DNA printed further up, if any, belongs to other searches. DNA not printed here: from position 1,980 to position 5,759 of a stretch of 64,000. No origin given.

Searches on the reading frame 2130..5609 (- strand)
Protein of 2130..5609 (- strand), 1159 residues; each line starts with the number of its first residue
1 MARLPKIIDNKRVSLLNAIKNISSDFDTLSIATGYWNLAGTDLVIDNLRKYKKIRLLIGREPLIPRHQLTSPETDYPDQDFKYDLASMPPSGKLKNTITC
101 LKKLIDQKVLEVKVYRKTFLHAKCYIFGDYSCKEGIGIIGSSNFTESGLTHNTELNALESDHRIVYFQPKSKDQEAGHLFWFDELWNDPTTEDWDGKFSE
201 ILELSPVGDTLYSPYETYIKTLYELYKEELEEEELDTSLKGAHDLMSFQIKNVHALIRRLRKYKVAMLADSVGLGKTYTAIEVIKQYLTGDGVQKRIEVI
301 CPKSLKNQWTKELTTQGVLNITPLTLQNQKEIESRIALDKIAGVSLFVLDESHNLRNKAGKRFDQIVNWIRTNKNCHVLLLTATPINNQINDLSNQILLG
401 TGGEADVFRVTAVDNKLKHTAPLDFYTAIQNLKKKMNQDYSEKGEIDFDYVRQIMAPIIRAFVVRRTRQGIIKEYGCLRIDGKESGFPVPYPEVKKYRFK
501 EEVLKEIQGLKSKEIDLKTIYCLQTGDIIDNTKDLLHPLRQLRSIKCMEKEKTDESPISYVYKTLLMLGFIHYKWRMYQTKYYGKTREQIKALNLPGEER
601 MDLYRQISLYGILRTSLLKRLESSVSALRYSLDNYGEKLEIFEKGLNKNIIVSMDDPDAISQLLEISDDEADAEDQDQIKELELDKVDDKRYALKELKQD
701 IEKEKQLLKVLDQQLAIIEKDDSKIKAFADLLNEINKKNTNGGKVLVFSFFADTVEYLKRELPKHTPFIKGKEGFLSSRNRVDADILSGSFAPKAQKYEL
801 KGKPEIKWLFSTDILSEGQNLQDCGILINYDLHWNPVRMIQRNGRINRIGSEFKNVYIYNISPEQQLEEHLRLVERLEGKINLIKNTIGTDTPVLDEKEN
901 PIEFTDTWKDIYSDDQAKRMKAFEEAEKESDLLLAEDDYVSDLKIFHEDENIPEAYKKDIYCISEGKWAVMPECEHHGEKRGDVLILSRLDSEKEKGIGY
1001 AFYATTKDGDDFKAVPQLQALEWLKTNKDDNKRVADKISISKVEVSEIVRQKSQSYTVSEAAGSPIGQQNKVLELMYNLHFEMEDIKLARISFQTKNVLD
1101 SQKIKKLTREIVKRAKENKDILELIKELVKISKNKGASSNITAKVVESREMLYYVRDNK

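Call 10: search_protein_families(library=pfam, proteins=[window:2130-5609:-], max_evalue=0.01)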
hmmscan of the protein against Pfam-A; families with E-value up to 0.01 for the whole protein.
window:2130-5609:- (1159 aa): 7 families
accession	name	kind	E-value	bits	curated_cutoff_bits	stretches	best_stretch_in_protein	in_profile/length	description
PF00271.37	Helicase_C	-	3.8e-14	53.3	23.5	1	725-850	3-110/110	Helicase conserved C-terminal domain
PF00176.29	SNF2-rel_dom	-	1.2e-11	44.7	24.9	2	248-317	1-74/290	SNF2-related domain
PF04851.21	ResIII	-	5e-09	36.7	22.5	1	245-314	4-74/164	Type III restriction enzyme, res subunit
PF13091.12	PLDc_2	-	1.1e-08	35.5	27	1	44-164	29-120/132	PLD-like domain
PF00270.35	DEAD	-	9.8e-07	29.1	26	1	294-391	73-165/167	DEAD/DEAH box helicase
PF09565.16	RE_NgoFVII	-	3.6e-05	23.6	23.8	1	99-153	68-125/162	NgoFVII restriction endonuclease N-terminal PLD domain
PF13872.12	AAA_34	-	0.00051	19.5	27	1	265-378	62-179/306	P-loop containing NTP hydrolase pore-1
